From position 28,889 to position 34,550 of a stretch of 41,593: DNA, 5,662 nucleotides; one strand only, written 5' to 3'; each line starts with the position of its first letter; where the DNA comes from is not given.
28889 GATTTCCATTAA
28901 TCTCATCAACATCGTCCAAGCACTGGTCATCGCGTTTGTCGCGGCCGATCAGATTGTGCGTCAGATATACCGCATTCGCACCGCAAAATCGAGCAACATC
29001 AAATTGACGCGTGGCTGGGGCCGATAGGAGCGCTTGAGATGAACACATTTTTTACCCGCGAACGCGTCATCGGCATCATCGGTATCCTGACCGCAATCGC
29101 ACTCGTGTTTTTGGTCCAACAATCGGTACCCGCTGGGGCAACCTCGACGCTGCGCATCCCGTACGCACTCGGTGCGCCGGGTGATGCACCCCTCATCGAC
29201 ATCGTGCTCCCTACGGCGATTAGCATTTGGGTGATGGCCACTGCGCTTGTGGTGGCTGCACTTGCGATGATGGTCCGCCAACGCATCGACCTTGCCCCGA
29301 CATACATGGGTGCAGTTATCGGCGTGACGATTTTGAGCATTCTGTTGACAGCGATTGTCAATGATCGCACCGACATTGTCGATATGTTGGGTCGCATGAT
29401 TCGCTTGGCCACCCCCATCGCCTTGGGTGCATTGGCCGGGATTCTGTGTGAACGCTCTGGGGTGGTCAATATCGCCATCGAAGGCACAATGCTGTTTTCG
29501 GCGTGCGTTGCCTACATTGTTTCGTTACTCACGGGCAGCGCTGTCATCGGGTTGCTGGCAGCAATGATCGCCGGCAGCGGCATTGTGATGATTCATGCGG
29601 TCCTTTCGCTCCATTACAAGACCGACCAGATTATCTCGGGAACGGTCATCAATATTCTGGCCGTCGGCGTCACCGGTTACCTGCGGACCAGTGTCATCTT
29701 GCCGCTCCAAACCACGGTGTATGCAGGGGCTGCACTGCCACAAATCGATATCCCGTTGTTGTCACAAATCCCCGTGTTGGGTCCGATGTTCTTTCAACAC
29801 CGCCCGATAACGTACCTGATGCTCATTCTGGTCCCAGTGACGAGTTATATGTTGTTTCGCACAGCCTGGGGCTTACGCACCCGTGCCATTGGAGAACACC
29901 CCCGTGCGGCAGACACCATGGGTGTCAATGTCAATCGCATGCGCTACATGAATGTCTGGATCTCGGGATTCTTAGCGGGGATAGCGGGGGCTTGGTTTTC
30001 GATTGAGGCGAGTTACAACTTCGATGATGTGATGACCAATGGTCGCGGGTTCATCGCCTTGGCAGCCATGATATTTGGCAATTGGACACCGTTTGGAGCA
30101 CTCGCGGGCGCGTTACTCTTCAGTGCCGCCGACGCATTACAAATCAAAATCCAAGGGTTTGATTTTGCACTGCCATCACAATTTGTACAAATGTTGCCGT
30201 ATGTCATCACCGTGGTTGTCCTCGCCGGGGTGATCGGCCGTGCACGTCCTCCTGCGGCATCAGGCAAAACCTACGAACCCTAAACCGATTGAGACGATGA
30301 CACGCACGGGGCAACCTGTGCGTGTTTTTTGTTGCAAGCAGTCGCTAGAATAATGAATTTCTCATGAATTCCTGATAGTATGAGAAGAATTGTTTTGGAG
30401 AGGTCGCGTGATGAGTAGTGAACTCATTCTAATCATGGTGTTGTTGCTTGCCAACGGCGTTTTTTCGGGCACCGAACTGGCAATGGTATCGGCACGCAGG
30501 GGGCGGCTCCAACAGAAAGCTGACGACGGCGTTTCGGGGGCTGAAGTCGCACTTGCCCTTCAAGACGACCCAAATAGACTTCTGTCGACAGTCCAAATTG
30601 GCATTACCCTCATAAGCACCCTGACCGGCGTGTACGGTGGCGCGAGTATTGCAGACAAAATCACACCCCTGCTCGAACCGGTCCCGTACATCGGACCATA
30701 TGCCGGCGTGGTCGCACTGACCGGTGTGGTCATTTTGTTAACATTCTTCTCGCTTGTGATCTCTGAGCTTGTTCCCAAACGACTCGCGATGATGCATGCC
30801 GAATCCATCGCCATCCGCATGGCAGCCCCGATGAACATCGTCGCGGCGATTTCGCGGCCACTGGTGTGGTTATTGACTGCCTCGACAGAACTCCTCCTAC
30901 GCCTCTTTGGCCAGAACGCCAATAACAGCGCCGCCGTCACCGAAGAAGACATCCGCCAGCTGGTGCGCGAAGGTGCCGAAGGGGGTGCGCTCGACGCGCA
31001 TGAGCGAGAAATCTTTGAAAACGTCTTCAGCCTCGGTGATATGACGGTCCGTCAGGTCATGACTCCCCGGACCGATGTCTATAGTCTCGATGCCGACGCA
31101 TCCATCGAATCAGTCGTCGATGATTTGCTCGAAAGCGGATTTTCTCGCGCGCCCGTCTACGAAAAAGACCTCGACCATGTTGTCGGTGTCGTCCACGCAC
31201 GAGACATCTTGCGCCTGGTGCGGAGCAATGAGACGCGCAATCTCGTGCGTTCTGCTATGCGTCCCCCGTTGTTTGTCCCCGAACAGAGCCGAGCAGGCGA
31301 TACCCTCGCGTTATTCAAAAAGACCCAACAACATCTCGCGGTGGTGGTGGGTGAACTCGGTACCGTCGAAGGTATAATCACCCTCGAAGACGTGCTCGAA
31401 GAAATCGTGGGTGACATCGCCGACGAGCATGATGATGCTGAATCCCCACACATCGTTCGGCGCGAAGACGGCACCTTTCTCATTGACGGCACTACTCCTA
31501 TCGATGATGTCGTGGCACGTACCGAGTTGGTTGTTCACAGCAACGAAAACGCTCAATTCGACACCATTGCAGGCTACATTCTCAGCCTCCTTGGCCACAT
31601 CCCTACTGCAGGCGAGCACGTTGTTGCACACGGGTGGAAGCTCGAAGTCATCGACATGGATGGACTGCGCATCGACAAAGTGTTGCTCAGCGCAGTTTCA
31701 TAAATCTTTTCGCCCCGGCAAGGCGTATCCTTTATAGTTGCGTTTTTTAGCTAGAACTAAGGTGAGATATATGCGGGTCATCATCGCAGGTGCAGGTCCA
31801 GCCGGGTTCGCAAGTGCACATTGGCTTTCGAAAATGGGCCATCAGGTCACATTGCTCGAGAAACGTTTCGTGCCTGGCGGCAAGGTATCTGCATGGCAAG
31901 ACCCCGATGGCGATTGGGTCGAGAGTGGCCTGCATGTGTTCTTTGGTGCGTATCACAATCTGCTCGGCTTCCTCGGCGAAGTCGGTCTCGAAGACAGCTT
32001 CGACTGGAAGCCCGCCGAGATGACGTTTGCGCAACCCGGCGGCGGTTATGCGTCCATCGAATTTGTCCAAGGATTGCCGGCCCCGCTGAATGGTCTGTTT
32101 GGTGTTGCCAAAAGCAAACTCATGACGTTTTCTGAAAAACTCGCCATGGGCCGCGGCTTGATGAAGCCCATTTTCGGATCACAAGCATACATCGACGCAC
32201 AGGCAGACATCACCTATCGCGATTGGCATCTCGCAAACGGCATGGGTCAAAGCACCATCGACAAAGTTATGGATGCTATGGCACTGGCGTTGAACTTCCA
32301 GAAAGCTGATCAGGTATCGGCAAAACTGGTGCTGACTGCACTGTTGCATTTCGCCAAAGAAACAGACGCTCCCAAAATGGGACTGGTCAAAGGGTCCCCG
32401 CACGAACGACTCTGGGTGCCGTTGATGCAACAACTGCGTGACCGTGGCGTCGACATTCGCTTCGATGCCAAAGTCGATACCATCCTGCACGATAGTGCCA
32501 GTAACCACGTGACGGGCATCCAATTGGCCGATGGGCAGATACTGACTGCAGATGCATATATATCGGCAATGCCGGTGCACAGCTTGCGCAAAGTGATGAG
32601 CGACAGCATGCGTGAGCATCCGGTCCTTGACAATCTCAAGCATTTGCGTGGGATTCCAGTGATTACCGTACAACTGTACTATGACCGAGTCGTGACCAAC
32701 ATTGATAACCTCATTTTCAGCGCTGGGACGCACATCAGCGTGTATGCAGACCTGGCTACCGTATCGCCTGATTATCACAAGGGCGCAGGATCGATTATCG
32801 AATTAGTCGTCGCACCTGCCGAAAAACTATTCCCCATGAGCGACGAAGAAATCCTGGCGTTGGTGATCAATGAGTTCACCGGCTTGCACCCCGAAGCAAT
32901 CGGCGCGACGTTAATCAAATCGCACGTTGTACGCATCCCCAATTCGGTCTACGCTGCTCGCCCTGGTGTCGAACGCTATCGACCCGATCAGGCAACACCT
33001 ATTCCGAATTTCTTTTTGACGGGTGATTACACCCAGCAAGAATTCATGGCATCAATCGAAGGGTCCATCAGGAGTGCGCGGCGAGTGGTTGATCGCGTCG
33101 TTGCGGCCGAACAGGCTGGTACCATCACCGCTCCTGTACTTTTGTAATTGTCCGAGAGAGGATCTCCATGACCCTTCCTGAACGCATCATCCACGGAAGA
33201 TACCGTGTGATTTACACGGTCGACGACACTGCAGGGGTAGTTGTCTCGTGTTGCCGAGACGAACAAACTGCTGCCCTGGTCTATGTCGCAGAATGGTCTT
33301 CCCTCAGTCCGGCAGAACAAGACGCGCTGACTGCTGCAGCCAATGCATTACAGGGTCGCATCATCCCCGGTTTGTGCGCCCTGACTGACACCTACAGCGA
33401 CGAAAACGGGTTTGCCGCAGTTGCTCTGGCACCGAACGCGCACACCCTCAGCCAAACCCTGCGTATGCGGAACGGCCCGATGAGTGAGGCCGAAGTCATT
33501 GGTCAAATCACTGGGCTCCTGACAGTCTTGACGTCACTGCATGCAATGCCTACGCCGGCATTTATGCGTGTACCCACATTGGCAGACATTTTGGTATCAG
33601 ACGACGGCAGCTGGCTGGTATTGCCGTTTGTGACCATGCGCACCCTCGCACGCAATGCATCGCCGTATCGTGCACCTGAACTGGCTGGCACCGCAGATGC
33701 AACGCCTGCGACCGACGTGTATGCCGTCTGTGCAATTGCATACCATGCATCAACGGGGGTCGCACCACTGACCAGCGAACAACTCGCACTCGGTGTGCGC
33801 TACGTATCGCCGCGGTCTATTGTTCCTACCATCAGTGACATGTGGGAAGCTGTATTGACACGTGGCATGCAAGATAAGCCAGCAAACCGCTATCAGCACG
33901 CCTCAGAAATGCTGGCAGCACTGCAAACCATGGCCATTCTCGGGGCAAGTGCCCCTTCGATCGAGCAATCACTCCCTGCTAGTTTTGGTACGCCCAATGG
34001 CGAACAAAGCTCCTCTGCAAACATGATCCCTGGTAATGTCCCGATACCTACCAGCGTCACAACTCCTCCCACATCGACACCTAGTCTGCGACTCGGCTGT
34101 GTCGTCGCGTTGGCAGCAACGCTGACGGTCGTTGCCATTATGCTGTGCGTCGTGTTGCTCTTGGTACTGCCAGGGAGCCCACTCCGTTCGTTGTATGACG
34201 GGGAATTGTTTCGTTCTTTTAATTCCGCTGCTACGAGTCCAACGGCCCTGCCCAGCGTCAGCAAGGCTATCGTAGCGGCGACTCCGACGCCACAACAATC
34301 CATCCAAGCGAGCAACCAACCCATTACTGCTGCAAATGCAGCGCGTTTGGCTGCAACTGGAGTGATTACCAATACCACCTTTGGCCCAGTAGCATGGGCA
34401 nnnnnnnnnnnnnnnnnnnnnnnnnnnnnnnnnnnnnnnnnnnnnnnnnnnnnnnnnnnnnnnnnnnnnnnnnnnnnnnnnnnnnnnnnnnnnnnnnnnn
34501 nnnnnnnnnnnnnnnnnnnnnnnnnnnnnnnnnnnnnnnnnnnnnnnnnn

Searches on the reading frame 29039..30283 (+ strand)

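Call 8: search_protein_families(library=pfam, proteins=[window:29039-30283:+], max_evalue=0.001)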
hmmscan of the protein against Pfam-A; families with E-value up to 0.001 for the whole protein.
window:29039-30283:+ (414 aa): 1 family
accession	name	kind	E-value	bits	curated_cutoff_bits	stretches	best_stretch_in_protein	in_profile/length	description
PF02653.21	BPD_transp_2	-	4.2e-36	124.9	26.8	1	119-395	4-269/269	Branched-chain amino acid transport system / permease component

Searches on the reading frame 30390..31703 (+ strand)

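Call 8: search_protein_families(library=pfam, proteins=[window:30390-31703:+], max_evalue=0.001)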
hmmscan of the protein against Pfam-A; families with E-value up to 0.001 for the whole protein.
window:30390-31703:+ (437 aa): 3 families
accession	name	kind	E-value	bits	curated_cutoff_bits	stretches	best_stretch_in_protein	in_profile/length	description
PF01595.25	CNNM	-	4.1e-50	170.4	28.4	1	13-205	1-181/181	Cyclin M transmembrane N-terminal domain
PF03471.22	CorC_HlyC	-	4.7e-19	68.6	27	1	357-434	2-78/81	Transporter associated domain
PF00571.33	CBS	-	2.2e-18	66.7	24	2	220-277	1-55/57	CBS domain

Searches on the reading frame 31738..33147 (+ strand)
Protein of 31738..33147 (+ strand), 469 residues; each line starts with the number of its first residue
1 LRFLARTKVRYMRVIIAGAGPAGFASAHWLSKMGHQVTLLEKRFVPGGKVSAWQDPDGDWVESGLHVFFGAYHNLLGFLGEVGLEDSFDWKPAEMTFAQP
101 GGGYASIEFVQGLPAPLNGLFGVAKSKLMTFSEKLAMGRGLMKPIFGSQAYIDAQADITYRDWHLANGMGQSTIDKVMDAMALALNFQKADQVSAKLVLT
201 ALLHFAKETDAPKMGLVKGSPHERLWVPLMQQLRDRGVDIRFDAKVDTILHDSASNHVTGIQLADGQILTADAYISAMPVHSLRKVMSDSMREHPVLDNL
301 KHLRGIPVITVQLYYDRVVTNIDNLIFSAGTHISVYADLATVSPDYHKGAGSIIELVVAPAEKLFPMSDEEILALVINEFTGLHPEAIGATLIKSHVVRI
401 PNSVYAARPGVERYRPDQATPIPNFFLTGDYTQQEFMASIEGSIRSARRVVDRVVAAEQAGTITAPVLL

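Call 8: search_protein_families(library=pfam, proteins=[window:31738-33147:+], max_evalue=0.001)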
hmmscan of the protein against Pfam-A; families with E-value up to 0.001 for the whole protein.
window:31738-33147:+ (469 aa): 12 families
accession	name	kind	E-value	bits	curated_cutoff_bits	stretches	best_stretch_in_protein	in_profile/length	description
PF01593.30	Amino_oxidase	-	6e-53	181.1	19.8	1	22-454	2-442/443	Flavin containing amine oxidoreductase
PF13450.12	NAD_binding_8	-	8.3e-12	45.7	21.9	1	16-80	1-66/68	NAD(P)-binding Rossmann-like domain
PF01266.30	DAO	-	9.8e-11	42.2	27.9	1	13-48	1-37/353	FAD dependent oxidoreductase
PF00890.30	FAD_binding_2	-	2e-07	31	20.4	0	14-48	2-36/414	FAD binding domain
PF01494.25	FAD_binding_3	-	2.1e-07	30.9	22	1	12-43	2-33/349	FAD binding domain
PF07992.20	Pyr_redox_2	-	4.3e-07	30.1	26.1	0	12-46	1-36/291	Pyridine nucleotide-disulphide oxidoreductase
PF03486.20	HI0933_like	-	2.3e-06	27.7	50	1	13-50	2-39/244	HI0933-like protein Rossmann domain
PF06100.17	MCRA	-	3.8e-06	26.5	23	0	216-265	199-251/495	MCRA family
PF12831.13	FAD_oxidored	-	1.7e-05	24.7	27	1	14-52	2-40/416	FAD dependent oxidoreductase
PF00070.33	Pyr_redox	-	2.3e-05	25.3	22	0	13-43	1-31/82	Pyridine nucleotide-disulphide oxidoreductase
PF01946.23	Thi4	-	9e-05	22.3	26.2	1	12-49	18-56/235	Thi4 family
PF04820.20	Trp_halogenase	-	0.00016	21.1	21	0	13-46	1-38/458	Tryptophan halogenase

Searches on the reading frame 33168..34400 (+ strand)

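Call 82: search_protein_families(library=pfam, proteins=[window:33168-34400:+], max_evalue=0.01)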
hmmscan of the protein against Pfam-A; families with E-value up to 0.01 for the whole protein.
window:33168-34400:+ (411 aa): 1 family
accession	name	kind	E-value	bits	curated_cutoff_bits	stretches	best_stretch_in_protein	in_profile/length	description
PF00069.31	Pkinase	-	0.00098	19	31.7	0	165-203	161-199/263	Protein kinase domain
